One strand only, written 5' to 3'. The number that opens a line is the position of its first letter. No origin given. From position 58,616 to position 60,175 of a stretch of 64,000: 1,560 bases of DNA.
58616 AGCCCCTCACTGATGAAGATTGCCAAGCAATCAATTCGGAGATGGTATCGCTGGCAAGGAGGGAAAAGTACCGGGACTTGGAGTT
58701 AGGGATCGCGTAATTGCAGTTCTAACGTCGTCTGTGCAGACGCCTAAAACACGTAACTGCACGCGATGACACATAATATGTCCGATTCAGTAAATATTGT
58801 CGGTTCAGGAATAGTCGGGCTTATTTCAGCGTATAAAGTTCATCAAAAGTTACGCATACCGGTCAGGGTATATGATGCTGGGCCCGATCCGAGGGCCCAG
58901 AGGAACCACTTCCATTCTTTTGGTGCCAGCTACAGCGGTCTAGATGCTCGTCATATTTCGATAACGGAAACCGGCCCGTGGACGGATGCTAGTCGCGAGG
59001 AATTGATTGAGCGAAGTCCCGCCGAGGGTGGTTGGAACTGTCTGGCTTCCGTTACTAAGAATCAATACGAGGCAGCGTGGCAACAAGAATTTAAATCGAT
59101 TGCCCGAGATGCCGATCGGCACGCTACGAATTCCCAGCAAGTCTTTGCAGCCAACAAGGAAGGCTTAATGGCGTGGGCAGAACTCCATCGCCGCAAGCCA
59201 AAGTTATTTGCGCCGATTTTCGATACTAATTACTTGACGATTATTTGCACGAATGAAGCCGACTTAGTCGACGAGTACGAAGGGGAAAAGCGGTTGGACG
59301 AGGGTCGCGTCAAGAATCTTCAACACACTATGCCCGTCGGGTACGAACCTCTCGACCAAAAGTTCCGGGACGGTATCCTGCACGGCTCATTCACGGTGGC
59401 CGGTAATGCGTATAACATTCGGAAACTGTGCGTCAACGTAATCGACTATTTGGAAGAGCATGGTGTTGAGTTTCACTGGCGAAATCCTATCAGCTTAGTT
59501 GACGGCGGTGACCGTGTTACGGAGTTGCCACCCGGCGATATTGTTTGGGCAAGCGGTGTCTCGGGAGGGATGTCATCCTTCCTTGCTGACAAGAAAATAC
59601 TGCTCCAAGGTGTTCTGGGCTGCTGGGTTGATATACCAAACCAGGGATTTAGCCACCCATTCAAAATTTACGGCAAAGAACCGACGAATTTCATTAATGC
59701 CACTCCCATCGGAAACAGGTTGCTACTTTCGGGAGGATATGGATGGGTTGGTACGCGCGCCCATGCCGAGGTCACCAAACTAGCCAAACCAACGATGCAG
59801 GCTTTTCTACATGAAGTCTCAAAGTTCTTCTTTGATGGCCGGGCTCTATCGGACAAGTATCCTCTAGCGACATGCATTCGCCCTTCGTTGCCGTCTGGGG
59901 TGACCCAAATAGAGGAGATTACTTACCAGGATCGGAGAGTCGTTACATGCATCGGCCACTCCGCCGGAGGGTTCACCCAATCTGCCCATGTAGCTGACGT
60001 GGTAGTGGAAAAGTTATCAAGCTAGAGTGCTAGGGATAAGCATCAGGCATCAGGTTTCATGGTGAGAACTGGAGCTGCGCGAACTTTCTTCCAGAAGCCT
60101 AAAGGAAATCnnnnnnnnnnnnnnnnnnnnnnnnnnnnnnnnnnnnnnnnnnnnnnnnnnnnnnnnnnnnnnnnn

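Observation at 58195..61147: ~3-kb low-GC island 3' of tRNA-His encoding four nucleotide-modifying enzymes (HIT-like, FAD oxidoreductase, Pol-beta NTase, 2H phosphoesterase)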

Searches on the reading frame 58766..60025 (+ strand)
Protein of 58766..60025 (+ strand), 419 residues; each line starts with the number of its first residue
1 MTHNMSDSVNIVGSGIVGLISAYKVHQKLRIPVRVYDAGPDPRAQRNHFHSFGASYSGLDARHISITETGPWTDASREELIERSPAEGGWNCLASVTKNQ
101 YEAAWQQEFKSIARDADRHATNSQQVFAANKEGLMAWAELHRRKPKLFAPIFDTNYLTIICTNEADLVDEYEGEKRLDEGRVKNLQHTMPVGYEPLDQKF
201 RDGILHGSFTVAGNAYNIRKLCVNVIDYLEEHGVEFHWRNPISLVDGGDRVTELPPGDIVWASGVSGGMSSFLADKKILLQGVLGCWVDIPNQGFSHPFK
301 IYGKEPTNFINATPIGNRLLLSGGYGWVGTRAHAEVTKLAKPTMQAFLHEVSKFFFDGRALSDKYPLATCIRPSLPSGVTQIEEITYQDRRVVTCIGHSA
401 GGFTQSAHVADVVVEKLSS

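Call 4: search_protein_families(library=pfam, proteins=[window:58766-60025:+], max_evalue=0.1)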
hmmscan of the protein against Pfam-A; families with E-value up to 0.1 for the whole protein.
window:58766-60025:+ (419 aa): 2 families
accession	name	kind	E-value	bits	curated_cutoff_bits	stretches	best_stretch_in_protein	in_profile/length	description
PF01266.30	DAO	-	2.1e-17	64.1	27.9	1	9-415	2-352/353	FAD dependent oxidoreductase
PF13450.12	NAD_binding_8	-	0.00042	21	21.9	1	11-46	1-37/68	NAD(P)-binding Rossmann-like domain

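Call 5: search_protein_families(library=ncbifam, proteins=[window:58766-60025:+], max_evalue=0.1)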
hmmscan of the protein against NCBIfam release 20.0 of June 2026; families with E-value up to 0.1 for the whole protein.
window:58766-60025:+ (419 aa): 6 families
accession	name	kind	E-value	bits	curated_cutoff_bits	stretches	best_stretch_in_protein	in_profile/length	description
NF001933.0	PRK00711.1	subfamily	8.1e-05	21.8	383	0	191-417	173-399/429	D-amino acid dehydrogenase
TIGR03364.1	HpnW_proposed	hypoth_equivalog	0.00029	20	285.1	0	9-28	3-22/365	TIGR03364 family FAD-dependent oxidoreductase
NF008841.0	PRK11883.1-1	equivalog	0.022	13.7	517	1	6-30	3-27/453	protoporphyrinogen oxidase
NF005560.0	PRK07233.1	equivalog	0.031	13.1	252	1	9-40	3-33/435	hypothetical protein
NF009074.0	PRK12409.1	equivalog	0.044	12.9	494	0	8-28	3-23/410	D-amino acid dehydrogenase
TIGR02352.1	thiamin_ThiO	equivalog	0.06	12.4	250.8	0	369-418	300-348/351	glycine oxidase ThiO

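Call 6: search_protein_families(library=padloc, proteins=[window:58766-60025:+], max_evalue=0.1)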
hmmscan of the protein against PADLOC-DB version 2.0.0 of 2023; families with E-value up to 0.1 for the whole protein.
window:58766-60025:+ (419 aa): 0 families

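Call 25: search_solved_structures(query=window:58766-60022:+, max_evalue=0.01)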
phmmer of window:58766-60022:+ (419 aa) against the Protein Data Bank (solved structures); distinct sequences matched with E-value up to 0.01: 0.

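Call 42: find_related_loci(query=window:58766-60022:+, collection=metagenome_contigs, flank=6000)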
Query window:58766-60022:+ (419 aa) in metagenome_contigs; peptide patterns used: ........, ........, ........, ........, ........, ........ (x = any residue, [..] = any of these).
41 stretches matched a pattern, but none encodes a relative of the query by tblastn (E <= 1e-3).

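Call 65: search_protein_families(library=phrogs, proteins=[window:58766-60022:+], max_evalue=0.001)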
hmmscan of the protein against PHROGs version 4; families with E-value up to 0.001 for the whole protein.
window:58766-60022:+ (419 aa): 0 families

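Call 66: search_dna_similar(query=window:58766-60022:+, collection=plasmids, mode=protein, max_evalue=0.001, max_rows=10)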
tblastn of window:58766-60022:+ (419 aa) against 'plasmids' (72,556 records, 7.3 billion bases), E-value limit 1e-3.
Records with a match: 3; places in all: 3; records where one place covers at least 80% of the query: 3.
Best place of each record, by identity: <60% 3.
By first word of the organism name: Ochrobactrum 1; Methylomagnum 1; Azospirillum 1.
By predicted mobility (MOB-suite, as given by PLSDB): mobilizable 2; non-mobilizable 1.
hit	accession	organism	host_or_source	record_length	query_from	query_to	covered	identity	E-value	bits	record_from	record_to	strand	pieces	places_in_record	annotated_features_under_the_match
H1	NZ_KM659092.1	Ochrobactrum sp. LM19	Lubin copper mine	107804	7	417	98%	26.9%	4e-24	112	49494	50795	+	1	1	FAD-binding oxidoreductase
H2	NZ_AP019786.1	Methylomagnum ishizawai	-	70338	9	418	98%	25.2%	1e-13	81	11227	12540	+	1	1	FAD-dependent oxidoreductase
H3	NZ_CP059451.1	Azospirillum brasilense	Prokaryotes,soil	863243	3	390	93%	24.7%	3e-16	89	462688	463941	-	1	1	FAD-dependent oxidoreductase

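Call 67: get_annotated_region(hit=H1, flank=5000)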
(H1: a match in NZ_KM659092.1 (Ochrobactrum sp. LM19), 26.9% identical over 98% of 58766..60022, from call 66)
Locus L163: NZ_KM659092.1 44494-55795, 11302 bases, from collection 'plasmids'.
description: Ochrobactrum sp. LM19 plasmid pLM19O2, complete sequence
organism: Ochrobactrum sp. LM19 (NCBI taxid 1449781)
taxonomy: Bacteria; Pseudomonadota; Alphaproteobacteria; Hyphomicrobiales; Brucellaceae; Ochrobactrum; Ochrobactrum sp. LM19
host: -; source: Lubin copper mine; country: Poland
typing (MOB-suite, as given by PLSDB): mobilizable; replicon rep_cluster_1182; relaxase MOBP
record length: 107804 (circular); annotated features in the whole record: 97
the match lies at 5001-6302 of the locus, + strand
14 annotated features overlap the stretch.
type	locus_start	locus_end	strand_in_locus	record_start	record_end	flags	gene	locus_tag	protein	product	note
CDS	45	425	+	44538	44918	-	-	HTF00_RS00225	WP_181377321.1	hypothetical protein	-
CDS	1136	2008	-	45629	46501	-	-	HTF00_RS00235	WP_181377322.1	LysR substrate-binding domain-containing protein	-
CDS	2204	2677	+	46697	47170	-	-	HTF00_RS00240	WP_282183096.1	gamma-glutamylcyclotransferase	-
CDS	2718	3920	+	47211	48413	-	-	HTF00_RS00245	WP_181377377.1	pyridoxal phosphate-dependent aminotransferase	GO:0009058 - biosynthetic process [Evidence IEA]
CDS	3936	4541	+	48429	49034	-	-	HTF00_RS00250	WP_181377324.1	LysE family translocator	-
CDS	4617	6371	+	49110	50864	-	-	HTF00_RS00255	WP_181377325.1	FAD-binding oxidoreductase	-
CDS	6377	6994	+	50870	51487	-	-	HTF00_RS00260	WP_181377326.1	GNAT family protein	-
CDS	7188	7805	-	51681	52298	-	-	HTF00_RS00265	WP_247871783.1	acyltransferase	-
CDS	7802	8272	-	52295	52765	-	-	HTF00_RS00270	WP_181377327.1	hypothetical protein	-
CDS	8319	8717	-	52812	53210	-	-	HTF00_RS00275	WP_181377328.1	hypothetical protein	-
CDS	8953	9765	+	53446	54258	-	-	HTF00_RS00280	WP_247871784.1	lytic transglycosylase domain-containing protein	-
CDS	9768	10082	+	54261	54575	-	-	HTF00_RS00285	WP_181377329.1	TrbC/VirB2 family protein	-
CDS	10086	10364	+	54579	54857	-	-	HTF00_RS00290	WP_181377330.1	VirB3 family type IV secretion system protein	-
CDS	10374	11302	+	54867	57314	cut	-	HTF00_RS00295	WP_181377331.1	VirB4 family type IV secretion/conjugal transfer ATPase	-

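Call 68: get_annotated_region(hit=H2, flank=5000)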
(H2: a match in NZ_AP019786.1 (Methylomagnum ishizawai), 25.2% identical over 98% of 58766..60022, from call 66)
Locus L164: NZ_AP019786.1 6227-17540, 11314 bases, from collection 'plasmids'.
description: Methylomagnum ishizawai strain RS11D-Pr plasmid pRS11DPr3, complete sequence
organism: Methylomagnum ishizawai (NCBI taxid 1760988)
taxonomy: Bacteria; Pseudomonadota; Gammaproteobacteria; Methylococcales; Methylococcaceae; Methylomagnum; Methylomagnum ishizawai
host: -; source: -; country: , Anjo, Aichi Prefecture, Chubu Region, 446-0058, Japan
typing (MOB-suite, as given by PLSDB): non-mobilizable
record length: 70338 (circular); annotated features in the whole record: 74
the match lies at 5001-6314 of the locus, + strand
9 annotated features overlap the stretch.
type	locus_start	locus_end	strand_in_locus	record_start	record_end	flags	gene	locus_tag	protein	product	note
CDS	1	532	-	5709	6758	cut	-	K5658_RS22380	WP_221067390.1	replication initiation protein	GO:0006270 - DNA replication initiation [Evidence IEA]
CDS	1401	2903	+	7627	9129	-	-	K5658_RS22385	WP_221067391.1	di-heme oxidoredictase family protein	-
CDS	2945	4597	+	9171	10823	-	-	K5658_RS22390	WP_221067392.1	di-heme oxidoredictase family protein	-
CDS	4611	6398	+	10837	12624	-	-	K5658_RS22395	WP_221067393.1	FAD-dependent oxidoreductase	-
CDS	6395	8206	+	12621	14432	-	-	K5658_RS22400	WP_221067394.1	FAD/NAD(P)-binding domain-containing protein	-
CDS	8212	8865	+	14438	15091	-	-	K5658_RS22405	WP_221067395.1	glutathione S-transferase family protein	GO:0006749 - glutathione metabolic process [Evidence IEA]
CDS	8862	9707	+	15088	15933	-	-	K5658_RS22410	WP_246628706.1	haloacid dehalogenase type II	GO:0006805 - xenobiotic metabolic process [Evidence IEA]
CDS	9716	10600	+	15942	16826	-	-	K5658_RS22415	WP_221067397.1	DMT family transporter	GO:0055085 - transmembrane transport [Evidence IEA]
CDS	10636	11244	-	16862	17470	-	-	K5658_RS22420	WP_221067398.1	replication protein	-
